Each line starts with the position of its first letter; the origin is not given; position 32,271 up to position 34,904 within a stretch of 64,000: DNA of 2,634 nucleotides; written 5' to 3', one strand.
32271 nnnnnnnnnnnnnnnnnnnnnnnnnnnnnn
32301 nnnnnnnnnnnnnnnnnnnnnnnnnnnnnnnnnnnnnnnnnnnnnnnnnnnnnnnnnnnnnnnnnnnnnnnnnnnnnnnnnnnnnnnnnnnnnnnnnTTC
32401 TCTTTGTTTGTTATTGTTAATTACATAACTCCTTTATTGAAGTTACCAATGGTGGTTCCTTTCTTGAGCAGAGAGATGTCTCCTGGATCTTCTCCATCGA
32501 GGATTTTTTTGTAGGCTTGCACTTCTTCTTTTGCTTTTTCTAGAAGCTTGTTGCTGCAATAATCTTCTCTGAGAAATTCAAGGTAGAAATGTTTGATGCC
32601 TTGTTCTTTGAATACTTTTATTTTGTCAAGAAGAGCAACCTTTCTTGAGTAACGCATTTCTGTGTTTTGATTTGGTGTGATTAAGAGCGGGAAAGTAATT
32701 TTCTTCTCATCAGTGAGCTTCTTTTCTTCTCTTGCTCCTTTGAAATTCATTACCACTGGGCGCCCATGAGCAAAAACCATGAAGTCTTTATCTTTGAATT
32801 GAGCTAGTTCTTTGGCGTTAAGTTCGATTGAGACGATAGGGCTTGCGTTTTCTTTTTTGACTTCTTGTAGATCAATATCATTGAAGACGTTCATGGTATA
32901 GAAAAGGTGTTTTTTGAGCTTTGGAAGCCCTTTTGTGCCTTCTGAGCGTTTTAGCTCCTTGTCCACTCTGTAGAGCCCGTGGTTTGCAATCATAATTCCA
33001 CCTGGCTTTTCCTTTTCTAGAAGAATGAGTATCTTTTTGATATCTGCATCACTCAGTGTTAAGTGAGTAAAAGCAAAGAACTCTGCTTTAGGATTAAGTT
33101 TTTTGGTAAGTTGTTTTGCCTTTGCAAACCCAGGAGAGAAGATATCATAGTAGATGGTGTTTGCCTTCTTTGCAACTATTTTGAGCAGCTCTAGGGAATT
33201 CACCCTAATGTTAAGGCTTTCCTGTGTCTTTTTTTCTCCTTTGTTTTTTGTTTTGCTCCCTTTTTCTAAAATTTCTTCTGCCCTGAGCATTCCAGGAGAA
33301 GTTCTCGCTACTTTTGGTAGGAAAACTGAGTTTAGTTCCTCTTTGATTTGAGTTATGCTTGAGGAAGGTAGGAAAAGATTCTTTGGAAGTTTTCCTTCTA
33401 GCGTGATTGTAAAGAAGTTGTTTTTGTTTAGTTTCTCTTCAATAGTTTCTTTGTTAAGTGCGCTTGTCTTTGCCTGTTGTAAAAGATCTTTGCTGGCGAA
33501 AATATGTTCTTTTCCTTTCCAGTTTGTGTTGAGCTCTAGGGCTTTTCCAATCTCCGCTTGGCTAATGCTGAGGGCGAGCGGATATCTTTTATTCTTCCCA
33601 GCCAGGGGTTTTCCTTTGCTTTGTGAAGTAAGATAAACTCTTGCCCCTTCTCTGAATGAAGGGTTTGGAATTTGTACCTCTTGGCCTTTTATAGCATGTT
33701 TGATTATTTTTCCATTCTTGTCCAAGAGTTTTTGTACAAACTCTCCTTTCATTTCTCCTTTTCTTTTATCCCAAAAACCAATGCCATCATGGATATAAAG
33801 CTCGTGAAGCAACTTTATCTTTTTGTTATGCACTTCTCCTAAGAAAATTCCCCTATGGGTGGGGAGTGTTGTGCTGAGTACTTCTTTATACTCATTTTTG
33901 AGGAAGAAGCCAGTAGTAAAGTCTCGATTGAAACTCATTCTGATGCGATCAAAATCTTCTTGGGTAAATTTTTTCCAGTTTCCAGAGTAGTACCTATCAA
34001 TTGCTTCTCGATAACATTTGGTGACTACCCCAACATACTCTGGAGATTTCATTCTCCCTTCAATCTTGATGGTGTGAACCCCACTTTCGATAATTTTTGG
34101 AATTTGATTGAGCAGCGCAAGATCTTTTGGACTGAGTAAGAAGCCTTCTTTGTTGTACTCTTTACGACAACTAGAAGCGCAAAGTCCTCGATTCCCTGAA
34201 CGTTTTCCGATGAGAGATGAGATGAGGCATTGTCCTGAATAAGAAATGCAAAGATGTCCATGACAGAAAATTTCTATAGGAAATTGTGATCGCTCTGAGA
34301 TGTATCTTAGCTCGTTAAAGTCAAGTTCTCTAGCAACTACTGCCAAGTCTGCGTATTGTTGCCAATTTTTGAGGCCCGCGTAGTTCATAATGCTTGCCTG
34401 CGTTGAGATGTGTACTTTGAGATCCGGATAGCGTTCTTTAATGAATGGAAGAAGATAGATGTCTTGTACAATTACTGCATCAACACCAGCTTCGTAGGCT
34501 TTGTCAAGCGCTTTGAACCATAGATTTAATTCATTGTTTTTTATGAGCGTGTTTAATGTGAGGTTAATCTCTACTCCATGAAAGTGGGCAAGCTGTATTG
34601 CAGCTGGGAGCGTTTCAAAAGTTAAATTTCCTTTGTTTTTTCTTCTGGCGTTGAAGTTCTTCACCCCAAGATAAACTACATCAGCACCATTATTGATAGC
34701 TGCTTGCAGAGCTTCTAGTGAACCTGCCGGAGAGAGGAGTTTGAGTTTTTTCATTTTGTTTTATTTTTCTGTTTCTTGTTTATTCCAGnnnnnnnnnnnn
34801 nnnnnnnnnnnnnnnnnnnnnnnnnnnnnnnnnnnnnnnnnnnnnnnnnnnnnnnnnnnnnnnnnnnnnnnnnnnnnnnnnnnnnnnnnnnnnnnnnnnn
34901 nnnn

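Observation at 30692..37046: Contiguous tRNA-modification island: ThiI-like THUMP protein, U32/TrhP-like, E1-like UbaA, NcsA/TtuA and a GG-terminated SAMP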

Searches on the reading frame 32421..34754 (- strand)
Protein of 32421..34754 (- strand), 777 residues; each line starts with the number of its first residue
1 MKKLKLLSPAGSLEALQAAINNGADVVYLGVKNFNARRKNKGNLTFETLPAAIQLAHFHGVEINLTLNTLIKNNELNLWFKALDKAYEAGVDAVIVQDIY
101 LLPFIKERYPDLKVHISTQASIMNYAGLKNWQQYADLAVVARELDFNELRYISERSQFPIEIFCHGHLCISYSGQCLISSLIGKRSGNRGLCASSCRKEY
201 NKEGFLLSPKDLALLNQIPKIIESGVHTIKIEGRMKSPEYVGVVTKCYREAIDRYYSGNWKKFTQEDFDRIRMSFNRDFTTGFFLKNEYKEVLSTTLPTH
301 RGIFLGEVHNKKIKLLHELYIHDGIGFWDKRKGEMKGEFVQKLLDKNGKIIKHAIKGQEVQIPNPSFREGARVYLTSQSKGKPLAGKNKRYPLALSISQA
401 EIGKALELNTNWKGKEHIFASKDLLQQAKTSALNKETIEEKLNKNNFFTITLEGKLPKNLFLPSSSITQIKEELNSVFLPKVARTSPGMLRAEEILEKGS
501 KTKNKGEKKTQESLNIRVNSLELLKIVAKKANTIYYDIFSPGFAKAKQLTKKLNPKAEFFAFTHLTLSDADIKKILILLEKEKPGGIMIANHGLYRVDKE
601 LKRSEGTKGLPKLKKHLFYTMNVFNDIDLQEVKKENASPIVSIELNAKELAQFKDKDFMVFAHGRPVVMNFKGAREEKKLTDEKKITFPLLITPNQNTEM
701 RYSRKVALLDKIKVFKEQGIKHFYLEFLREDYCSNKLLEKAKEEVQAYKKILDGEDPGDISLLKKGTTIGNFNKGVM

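Call 3: search_protein_families(library=pfam, proteins=[window:32421-34754:-], max_evalue=0.01)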
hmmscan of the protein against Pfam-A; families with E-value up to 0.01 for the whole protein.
window:32421-34754:- (777 aa): 2 families
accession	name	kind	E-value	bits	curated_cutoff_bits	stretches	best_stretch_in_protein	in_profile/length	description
PF01136.24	Peptidase_U32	-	1.5e-70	237.5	22.4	1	79-288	4-231/233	Peptidase family U32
PF12392.13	DUF3656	-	5.4e-05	24.3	22.1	1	387-473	21-99/109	Collagenase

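Call 4: search_protein_families(library=ncbifam, proteins=[window:32421-34754:-], max_evalue=0.01)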
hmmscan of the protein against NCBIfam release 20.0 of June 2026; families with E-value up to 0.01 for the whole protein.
window:32421-34754:- (777 aa): 4 families
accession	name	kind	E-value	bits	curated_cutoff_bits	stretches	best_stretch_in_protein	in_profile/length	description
NF011996.0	PRK15452.1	equivalog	1.3e-61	208.8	534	2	2-202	3-204/449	prephenate-dependent tRNA uridine(34) hydroxylase TrhP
NF047963.1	quinone_UbiU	equivalog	3.8e-56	190.6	440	2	5-203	2-204/331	ubiquinone anaerobic biosynthesis protein UbiU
NF011991.0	PRK15447.1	equivalog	0.00043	19.8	283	1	19-199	24-199/302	U32 family peptidase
NF047965.1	quinone_UbiV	equivalog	0.0024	17.4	275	0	24-199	28-193/292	ubiquinone anaerobic biosynthesis protein UbiV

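Call 8: search_solved_structures(query=window:32421-34754:-, max_evalue=0.001, show_alignments=1)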
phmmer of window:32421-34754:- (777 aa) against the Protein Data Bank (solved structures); distinct sequences matched with E-value up to 0.001: 0.

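Call 11: find_homologous_proteins(query=window:32421-34754:-, max_evalue=1e-10)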
Query window:32421-34754:- (777 aa): 7987 proteins with E <= 1e-10 among 8000 candidates; the best 120 are listed.
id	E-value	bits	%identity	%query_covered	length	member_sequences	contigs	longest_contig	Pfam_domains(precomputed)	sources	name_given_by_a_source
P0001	0.0e+0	1739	100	100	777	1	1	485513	PF01136.26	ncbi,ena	-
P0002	0.0e+0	1031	60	100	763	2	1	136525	PF01136.26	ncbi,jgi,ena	-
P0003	0.0e+0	1019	60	100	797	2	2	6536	PF01136.26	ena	-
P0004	4.7e-179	615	44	100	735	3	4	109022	PF01136.26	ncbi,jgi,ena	-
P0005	5.5e-179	615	44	100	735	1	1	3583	PF01136.26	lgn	-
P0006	9.4e-179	614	45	100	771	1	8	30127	PF01136.26,PF12392.14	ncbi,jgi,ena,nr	ncbi:MAG TPA: DUF3656 domain-containing protein [Candidatus Nanoarchaeia archaeon]|nr:DUF3656 domain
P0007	3.1e-178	613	44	100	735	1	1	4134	PF01136.26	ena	-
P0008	2.5e-177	610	44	100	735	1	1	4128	PF01136.26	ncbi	-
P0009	1.1e-176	608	44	100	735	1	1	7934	PF01136.26,PF12392.14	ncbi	-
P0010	1.8e-176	607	43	100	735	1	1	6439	PF01136.26,PF12392.14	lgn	-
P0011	3.9e-175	602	44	100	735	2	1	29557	PF01136.26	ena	-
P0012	4.0e-175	602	43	100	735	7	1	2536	PF01136.26,PF12392.14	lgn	-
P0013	1.1e-174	601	43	100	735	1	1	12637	PF01136.26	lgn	-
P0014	1.2e-174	601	44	100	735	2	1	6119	PF01136.26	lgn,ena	-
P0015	1.5e-174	601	43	100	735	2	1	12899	PF01136.26,PF12392.14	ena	-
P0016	5.0e-174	599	43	100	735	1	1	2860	PF01136.26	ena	-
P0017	1.7e-173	597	43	100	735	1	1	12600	PF01136.26,PF12392.14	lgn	-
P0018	2.7e-173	596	43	100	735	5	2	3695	PF01136.26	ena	-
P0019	6.5e-173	595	43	100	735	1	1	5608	PF01136.26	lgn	-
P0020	1.5e-172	594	43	100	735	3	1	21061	PF01136.26,PF12392.14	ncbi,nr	ncbi:MAG TPA: U32 family peptidase [Candidatus Nanoarchaeia archaeon]|nr:U32 family peptidase [Candi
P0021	8.0e-172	591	42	100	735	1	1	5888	PF01136.26,PF12392.14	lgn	-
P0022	1.3e-171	591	43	100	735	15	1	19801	PF01136.26,PF12392.14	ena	-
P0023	1.4e-171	591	42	100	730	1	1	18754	PF01136.26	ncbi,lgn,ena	-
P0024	6.3e-171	589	44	99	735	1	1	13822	PF01136.26,PF12392.14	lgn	-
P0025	2.8e-170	586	42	100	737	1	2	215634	PF01136.26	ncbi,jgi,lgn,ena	-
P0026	4.9e-170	586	43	100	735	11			PF01136.26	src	-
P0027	5.5e-170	585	42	100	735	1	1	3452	PF01136.26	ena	-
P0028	6.0e-169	582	42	100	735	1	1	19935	PF01136.26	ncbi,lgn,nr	ncbi:MAG: U32 family peptidase [Nanoarchaeota archaeon]|nr:U32 family peptidase [Nanoarchaeota archa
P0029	5.2e-168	579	42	100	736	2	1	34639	PF01136.26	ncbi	-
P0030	1.2e-167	578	42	99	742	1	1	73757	PF01136.26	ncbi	-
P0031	4.3e-166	573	41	100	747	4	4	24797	PF01136.26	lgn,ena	-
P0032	2.1e-165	570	42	100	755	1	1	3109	PF01136.26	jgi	jgi:putative protease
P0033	3.0e-165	570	43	92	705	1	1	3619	PF01136.26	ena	-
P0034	3.3e-164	566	42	100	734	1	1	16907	PF01136.26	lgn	-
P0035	4.4e-164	566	41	100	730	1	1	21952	PF01136.26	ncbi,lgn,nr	ncbi:U32 family peptidase [Candidatus Woesearchaeota archaeon]|nr:U32 family peptidase [Candidatus W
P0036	7.0e-163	562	41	99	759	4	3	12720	PF01136.26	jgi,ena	-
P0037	1.2e-162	561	42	100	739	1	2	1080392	PF01136.26,PF12392.14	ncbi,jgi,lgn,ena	-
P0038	2.5e-162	560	42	100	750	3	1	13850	PF01136.26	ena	-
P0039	7.8e-162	558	41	100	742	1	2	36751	PF01136.26,PF12392.14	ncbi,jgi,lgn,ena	-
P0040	2.3e-160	554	50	50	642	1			PF01136.26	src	-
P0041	9.8e-160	552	42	100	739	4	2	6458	PF01136.26,PF12392.14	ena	-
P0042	1.3e-159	551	40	98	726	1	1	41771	PF01136.26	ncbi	-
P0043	1.6e-158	547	40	100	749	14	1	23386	PF01136.26,PF12392.14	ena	-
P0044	4.0e-158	546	41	100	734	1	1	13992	PF01136.26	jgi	jgi:U32 family peptidase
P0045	7.9e-157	542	40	99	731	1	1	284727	PF01136.26,PF12392.14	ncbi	-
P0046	8.2e-156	539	40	99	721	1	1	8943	PF01136.26,PF12392.14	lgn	-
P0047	1.8e-154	534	40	99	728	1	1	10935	PF01136.26,PF12392.14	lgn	-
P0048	2.4e-154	534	41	99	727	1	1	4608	PF01136.26,PF12392.14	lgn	-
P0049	3.1e-154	533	41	99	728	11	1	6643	PF01136.26,PF12392.14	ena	-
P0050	1.1e-153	532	40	100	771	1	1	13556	PF01136.26,PF12392.14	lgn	-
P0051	1.7e-153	531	40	100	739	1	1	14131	PF01136.26,PF12392.14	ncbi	-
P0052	2.8e-153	530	40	99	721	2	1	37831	PF01136.26,PF12392.14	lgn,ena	-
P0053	4.1e-153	530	40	100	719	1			PF01136.26,PF12392.14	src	-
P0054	1.1e-152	528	40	100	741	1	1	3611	PF01136.26,PF12392.14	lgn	-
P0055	8.8e-151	522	40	100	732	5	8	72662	PF01136.26,PF12392.14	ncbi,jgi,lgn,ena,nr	ncbi:MAG TPA: U32 family peptidase [Candidatus Nanoarchaeia archaeon]|nr:U32 family peptidase [Candi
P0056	3.7e-150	520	40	100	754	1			PF01136.26,PF12392.14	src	-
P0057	2.6e-149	517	39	100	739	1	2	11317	PF01136.26,PF12392.14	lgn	-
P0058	5.1e-149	516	40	100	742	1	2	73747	PF01136.26,PF12392.14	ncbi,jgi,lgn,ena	-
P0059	2.5e-148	514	40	100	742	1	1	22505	PF01136.26,PF12392.14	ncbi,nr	ncbi:DUF3656 domain-containing protein [Candidatus Woesearchaeota archaeon]|nr:DUF3656 domain-contai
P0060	2.8e-148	514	38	99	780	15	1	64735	PF01136.26,PF12392.14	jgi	-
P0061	1.1e-147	512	38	100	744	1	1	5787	PF01136.26,PF12392.14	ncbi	-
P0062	1.4e-147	511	39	100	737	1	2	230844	PF01136.26,PF12392.14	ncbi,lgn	-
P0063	2.0e-147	511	39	100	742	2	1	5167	PF01136.26,PF12392.14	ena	-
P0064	4.3e-147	510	40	100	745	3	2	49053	PF01136.26,PF12392.14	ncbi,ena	-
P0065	4.4e-147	510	39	100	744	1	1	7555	PF01136.26,PF12392.14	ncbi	-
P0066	6.8e-147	509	39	100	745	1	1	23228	PF01136.26,PF12392.14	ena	-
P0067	1.5e-146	508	39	100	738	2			PF01136.26,PF12392.14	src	-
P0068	2.4e-146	507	38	100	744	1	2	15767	PF01136.26,PF12392.14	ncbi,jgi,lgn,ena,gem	-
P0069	3.0e-146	507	39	100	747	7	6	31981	PF01136.26,PF12392.14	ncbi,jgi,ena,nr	ncbi:MAG TPA: DUF3656 domain-containing protein [Candidatus Nanoarchaeia archaeon]|nr:DUF3656 domain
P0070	5.4e-146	506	40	100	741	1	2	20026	PF01136.26,PF12392.14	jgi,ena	jgi:U32 family peptidase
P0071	1.9e-145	504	39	100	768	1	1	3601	PF01136.26,PF12392.14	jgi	-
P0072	2.1e-145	504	39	100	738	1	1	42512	PF01136.26,PF12392.14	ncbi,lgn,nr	ncbi:MAG: DUF3656 domain-containing protein [archaeon]|nr:DUF3656 domain-containing protein [archaeo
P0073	2.2e-145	504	38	99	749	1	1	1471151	PF01136.26,PF12392.14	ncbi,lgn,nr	ncbi:U32 family peptidase [Candidatus Woesearchaeota archaeon]|nr:U32 family peptidase [Candidatus W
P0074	5.2e-145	503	38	100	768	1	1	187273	PF01136.26,PF12392.14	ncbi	-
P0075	6.4e-145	503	39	100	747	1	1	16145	PF01136.26,PF12392.14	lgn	-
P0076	8.5e-145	502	38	99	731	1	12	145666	PF01136.26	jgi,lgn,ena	-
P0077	9.5e-145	502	38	99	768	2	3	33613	PF01136.26,PF12392.14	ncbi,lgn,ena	-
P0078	6.0e-144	499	39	100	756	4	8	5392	PF01136.26,PF12392.14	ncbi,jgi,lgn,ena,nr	ncbi:DUF3656 domain-containing protein [Candidatus Woesearchaeota archaeon]|nr:DUF3656 domain-contai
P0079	1.2e-143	498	39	100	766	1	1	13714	PF01136.26,PF12392.14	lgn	-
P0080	1.5e-143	498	38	100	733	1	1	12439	PF01136.26,PF12392.14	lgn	-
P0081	1.5e-143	498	39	100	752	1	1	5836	PF01136.26,PF12392.14,PF01729.26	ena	-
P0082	3.1e-143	497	39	100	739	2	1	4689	PF01136.26,PF12392.14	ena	-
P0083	8.6e-143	496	39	100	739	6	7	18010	PF01136.26,PF12392.14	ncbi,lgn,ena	ncbi:MAG: DUF3656 domain-containing protein [Nanoarchaeota archaeon]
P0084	1.2e-142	495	38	100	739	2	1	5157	PF01136.26,PF12392.14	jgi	-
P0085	3.7e-142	493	38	100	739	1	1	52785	PF01136.26,PF12392.14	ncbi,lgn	-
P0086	3.8e-141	490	39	97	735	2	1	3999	PF01136.26,PF12392.14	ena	-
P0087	1.7e-140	488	38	100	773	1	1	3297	PF01136.26,PF12392.14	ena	-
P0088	4.5e-140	487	38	100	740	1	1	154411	PF01136.26,PF12392.14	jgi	jgi:U32 family peptidase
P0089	9.3e-140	485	37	100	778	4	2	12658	PF01136.26,PF12392.14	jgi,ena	-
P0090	1.4e-139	485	37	100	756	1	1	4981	PF01136.26,PF12392.14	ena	-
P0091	1.5e-139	485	38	100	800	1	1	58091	PF01136.26,PF12392.14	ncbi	-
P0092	1.9e-139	484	38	100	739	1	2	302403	PF01136.26,PF12392.14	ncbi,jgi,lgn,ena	-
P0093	6.6e-139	483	39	91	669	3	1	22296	PF01136.26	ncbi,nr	ncbi:U32 family peptidase [archaeon]|nr:U32 family peptidase [archaeon]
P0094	4.8e-138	480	36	100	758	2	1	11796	PF01136.26,PF12392.14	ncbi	-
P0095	2.8e-136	474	37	100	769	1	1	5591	PF01136.26,PF12392.14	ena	-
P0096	4.4e-136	473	36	100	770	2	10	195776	PF01136.26,PF12392.14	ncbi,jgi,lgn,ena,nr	ncbi:U32 family peptidase [archaeon]|jgi:U32 family peptidase|nr:U32 family peptidase [archaeon]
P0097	2.7e-135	471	36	100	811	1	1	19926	PF01136.26,PF12392.14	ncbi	-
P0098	5.0e-135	470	37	100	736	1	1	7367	PF01136.26,PF12392.14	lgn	-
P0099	4.4e-133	463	38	100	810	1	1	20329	PF01136.26,PF12392.14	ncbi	-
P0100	1.0e-131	459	47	49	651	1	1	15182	PF01136.26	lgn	-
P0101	5.7e-130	453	36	100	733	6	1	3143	PF01136.26,PF12392.14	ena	-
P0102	6.4e-130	453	50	58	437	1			PF01136.26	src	-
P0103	9.4e-130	452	35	100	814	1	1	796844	PF01136.26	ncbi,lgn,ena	-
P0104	1.4e-129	452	36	100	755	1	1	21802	PF01136.26,PF12392.14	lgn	-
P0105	4.5e-129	450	48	62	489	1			PF01136.26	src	-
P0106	1.2e-125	439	47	58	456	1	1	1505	PF01136.26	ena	-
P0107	3.1e-124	434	40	82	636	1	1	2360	PF01136.26,PF12392.14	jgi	-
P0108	4.8e-122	427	38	83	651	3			PF01136.26,PF12392.14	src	-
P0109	7.4e-122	426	46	61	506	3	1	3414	PF01136.26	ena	-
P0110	1.6e-120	422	39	76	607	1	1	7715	PF01136.26,PF12392.14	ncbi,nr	ncbi:DUF3656 domain-containing protein [Candidatus Woesearchaeota archaeon]|nr:DUF3656 domain-contai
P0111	3.9e-117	411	45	61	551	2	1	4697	PF01136.26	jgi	-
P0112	3.5e-116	408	42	71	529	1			PF01136.26,PF12392.14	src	-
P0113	3.6e-115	404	45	58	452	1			PF01136.26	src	-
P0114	1.1e-113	399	44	49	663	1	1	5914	PF01136.26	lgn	-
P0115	4.5e-113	397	44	62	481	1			PF01136.26,PF12392.14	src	-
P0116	5.8e-113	397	42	48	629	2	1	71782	PF01136.26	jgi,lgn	-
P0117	1.5e-111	392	45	49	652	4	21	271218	PF01136.26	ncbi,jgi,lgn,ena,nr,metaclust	ncbi:U32 family peptidase [archaeon]|nr:U32 family peptidase [archaeon] MBT3451593.1 U32 family pept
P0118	6.2e-111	390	42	48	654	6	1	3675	PF01136.26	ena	-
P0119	6.4e-111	390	43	50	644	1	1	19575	PF01136.26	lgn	-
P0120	2.7e-110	388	43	48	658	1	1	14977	PF01136.26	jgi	jgi:collagenase-like PrtC family protease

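Call 12: find_encoding_contigs(protein=P0002, flank=10000, max_places=2)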
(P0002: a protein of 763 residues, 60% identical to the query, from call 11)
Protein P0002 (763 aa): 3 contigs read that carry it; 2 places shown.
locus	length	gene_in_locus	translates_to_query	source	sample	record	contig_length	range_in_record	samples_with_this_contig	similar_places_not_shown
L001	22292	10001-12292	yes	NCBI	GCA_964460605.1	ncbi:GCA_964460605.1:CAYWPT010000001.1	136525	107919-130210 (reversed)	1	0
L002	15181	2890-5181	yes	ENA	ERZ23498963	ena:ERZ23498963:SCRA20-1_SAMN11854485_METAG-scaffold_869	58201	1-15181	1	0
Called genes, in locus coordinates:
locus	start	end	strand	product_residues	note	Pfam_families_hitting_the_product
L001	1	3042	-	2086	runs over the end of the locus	PF13620:CarboxypepD_reg, PF27911:AKIP1 (faint), PF22904:NOMO1-like_2nd (faint), PF13620:CarboxypepD_reg, PF13715:CarbopepD_reg_2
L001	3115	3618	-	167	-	-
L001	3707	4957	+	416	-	-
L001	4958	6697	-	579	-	-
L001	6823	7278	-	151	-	-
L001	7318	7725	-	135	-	PF08472:S6PP_C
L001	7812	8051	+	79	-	PF02597:ThiS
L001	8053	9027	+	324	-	PF01171:ATP_bind_3, PF03054:tRNA_Me_trans (weak)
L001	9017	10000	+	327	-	PF00899:ThiF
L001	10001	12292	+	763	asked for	PF01136:Peptidase_U32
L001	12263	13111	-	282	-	PF22025:ThiI_fer, PF02926:THUMP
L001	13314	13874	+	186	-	PF00352:TBP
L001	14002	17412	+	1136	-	PF14551:MCM_N (weak), PF17207:MCM_OB, PF00493:MCM, PF14890:Intein_splicing, PF14528:LAGLIDADG_3, PF00493:MCM, PF01078:Mg_chelatase, PF17855:MCM_lid, +1 more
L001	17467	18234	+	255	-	PF01336:tRNA_anti-codon (weak)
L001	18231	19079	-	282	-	PF01944:SpoIIM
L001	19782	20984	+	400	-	PF01637:ATPase_2 (weak), PF05621:TniB (faint), PF13191:AAA_16 (weak), PF00004:AAA (weak), PF13401:AAA_22, PF22703:Cdc6_lid, PF09079:WHD_Cdc6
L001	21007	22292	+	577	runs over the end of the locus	PF01336:tRNA_anti-codon (weak), PF00149:Metallophos, PF04042:DNA_pol_E_B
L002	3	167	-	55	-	?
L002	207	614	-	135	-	PF08472:S6PP_C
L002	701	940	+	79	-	PF02597:ThiS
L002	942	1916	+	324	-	PF01171:ATP_bind_3, PF03054:tRNA_Me_trans (weak)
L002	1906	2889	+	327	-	PF00899:ThiF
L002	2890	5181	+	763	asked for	PF01136:Peptidase_U32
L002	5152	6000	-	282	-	PF22025:ThiI_fer, PF02926:THUMP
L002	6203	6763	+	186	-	PF00352:TBP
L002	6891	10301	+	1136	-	PF14551:MCM_N (weak), PF17207:MCM_OB, PF00493:MCM, PF14890:Intein_splicing, PF14528:LAGLIDADG_3, PF00493:MCM, PF01078:Mg_chelatase, PF17855:MCM_lid, +1 more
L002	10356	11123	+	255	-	PF01336:tRNA_anti-codon (weak)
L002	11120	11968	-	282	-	PF01944:SpoIIM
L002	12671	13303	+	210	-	-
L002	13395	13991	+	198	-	PF22606:Cdc6-ORC-like_ATPase_lid (faint), PF22703:Cdc6_lid, PF09079:WHD_Cdc6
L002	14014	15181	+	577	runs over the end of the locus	PF01336:tRNA_anti-codon (weak), PF00149:Metallophos, PF04042:DNA_pol_E_B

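Call 13: find_encoding_contigs(protein=P0025, flank=10000, max_places=2)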
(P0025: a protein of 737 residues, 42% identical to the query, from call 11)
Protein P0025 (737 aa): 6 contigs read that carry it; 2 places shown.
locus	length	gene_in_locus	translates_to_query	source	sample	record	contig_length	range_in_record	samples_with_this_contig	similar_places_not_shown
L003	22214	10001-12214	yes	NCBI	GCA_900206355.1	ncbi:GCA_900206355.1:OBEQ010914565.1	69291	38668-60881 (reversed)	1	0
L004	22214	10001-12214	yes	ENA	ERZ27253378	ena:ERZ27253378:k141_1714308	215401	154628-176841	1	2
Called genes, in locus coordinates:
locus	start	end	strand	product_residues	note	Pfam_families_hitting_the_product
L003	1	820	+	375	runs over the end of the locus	PF13439:Glyco_transf_4, PF00534:Glycos_transf_1, PF13692:Glyco_trans_1_4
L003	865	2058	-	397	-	PF03062:MBOAT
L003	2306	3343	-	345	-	PF27429:LB_356 (weak)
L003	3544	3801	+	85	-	-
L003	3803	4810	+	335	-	PF01648:ACPS, PF00198:2-oxoacid_dh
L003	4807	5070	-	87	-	-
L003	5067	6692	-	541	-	PF00501:AMP-binding, PF13193:AMP-binding_C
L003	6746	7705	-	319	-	PF13489:Methyltransf_23, PF13847:Methyltransf_31, PF08241:Methyltransf_11 (weak), PF08242:Methyltransf_12, PF13649:Methyltransf_25 (weak)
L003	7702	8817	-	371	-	-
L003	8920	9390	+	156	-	-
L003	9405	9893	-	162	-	-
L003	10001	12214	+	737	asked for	PF01136:Peptidase_U32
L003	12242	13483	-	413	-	PF03600:CitMHS, PF00939:Na_sulph_symp (weak)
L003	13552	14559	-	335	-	PF01047:MarR (weak), PF12802:MarR_2 (weak), PF12840:HTH_20 (weak), PF13404:HTH_AsnC-type, PF13412:HTH_24, PF08222:HTH_CodY (faint), PF13404:HTH_AsnC-type, PF13412:HTH_24, +2 more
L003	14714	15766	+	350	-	-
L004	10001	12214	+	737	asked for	PF01136:Peptidase_U32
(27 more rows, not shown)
